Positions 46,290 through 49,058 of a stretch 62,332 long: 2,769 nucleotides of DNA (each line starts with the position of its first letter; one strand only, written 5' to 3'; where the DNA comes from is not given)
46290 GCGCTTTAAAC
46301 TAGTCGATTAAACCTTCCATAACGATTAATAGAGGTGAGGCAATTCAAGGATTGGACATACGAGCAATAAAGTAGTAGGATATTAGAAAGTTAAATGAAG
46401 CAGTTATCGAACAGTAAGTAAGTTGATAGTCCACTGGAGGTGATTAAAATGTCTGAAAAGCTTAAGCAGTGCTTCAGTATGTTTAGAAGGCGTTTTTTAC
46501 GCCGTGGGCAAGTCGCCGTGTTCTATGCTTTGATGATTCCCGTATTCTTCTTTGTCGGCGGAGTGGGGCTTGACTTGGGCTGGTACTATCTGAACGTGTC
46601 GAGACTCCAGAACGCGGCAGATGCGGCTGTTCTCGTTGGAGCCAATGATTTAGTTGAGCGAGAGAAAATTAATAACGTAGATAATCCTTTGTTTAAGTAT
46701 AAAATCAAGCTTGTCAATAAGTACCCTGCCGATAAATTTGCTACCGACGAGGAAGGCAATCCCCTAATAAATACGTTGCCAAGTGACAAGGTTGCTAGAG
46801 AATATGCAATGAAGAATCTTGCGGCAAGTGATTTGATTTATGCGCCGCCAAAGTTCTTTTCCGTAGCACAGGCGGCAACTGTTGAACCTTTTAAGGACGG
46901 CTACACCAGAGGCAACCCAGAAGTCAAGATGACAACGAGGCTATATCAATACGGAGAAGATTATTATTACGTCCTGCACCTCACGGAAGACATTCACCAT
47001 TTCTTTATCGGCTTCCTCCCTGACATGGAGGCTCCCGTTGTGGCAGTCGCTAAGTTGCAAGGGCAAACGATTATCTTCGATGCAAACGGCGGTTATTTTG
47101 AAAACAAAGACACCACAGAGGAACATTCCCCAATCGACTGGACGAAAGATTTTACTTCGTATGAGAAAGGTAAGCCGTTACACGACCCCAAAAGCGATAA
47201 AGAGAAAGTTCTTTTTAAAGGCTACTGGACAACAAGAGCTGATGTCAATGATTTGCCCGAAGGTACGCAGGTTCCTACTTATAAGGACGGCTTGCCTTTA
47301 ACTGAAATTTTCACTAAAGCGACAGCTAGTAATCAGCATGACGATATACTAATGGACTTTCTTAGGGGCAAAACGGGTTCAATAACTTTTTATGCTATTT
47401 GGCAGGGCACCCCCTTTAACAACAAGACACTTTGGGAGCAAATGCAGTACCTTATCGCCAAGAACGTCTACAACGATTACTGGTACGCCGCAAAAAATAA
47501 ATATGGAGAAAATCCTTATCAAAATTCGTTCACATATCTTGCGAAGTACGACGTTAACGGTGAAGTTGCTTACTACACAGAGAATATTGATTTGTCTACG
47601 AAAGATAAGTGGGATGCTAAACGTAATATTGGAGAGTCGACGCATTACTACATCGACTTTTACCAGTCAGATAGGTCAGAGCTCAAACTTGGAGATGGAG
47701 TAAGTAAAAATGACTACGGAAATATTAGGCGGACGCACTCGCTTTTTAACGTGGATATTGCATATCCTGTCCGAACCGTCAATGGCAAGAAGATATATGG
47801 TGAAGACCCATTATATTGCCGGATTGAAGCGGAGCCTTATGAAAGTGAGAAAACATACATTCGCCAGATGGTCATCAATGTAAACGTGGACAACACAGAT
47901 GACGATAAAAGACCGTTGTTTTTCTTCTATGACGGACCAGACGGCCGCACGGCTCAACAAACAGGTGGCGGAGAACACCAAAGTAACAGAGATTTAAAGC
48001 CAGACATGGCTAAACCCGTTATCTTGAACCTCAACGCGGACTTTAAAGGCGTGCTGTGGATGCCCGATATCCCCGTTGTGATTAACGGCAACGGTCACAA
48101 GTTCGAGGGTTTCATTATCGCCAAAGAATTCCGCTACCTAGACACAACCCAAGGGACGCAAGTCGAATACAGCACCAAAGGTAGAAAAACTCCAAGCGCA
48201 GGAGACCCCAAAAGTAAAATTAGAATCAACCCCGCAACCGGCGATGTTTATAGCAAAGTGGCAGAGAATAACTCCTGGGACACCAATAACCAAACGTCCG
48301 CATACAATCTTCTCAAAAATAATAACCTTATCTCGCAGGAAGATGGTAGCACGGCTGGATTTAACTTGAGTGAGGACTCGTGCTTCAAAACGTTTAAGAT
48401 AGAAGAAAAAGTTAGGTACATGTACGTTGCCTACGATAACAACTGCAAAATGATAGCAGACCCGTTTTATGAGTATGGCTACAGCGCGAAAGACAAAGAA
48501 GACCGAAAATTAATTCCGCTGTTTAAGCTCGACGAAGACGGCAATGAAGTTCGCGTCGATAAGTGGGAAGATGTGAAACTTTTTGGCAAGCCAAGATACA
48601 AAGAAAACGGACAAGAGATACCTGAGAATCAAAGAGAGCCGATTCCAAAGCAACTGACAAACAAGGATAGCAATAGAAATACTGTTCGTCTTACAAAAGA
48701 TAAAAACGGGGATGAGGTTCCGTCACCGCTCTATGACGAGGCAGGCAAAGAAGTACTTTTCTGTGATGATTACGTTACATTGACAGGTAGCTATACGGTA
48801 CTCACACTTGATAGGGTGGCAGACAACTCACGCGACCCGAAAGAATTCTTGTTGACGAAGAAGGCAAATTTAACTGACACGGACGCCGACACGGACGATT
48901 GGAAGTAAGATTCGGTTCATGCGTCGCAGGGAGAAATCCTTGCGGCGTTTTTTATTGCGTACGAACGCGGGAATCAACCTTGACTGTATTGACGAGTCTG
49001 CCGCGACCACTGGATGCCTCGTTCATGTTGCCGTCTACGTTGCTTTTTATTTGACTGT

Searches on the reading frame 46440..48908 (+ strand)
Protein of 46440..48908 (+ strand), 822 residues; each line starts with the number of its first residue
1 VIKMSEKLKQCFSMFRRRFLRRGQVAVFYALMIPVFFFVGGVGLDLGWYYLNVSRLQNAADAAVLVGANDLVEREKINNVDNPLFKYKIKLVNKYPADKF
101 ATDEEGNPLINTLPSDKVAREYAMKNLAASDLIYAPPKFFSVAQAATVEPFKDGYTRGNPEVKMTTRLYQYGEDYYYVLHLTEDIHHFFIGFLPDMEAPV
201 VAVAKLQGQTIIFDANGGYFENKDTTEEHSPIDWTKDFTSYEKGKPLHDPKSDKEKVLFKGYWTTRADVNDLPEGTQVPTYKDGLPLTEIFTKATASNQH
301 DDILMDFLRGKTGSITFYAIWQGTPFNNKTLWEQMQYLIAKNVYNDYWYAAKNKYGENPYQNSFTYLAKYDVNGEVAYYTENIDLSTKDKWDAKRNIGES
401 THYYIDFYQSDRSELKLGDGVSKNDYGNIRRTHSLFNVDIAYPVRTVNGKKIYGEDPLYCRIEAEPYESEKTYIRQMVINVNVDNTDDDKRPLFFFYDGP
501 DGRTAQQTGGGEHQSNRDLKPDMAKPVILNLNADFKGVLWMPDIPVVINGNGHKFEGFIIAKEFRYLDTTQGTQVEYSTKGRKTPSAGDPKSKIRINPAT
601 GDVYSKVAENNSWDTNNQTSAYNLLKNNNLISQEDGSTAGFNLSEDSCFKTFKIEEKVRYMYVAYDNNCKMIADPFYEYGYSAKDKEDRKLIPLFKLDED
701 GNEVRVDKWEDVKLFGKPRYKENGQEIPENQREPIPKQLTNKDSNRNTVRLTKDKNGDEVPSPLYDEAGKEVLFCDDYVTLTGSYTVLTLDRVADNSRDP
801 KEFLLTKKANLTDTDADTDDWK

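Call 67: search_protein_families(library=pfam, proteins=[window:46440-48908:+], max_evalue=0.00001)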
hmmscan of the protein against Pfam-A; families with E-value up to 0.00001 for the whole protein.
window:46440-48908:+ (822 aa): 1 family
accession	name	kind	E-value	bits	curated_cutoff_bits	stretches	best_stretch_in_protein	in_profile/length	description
PF13400.11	Tad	-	4e-11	43.5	22.3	1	23-70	1-47/47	Putative Flp pilus-assembly TadE/G-like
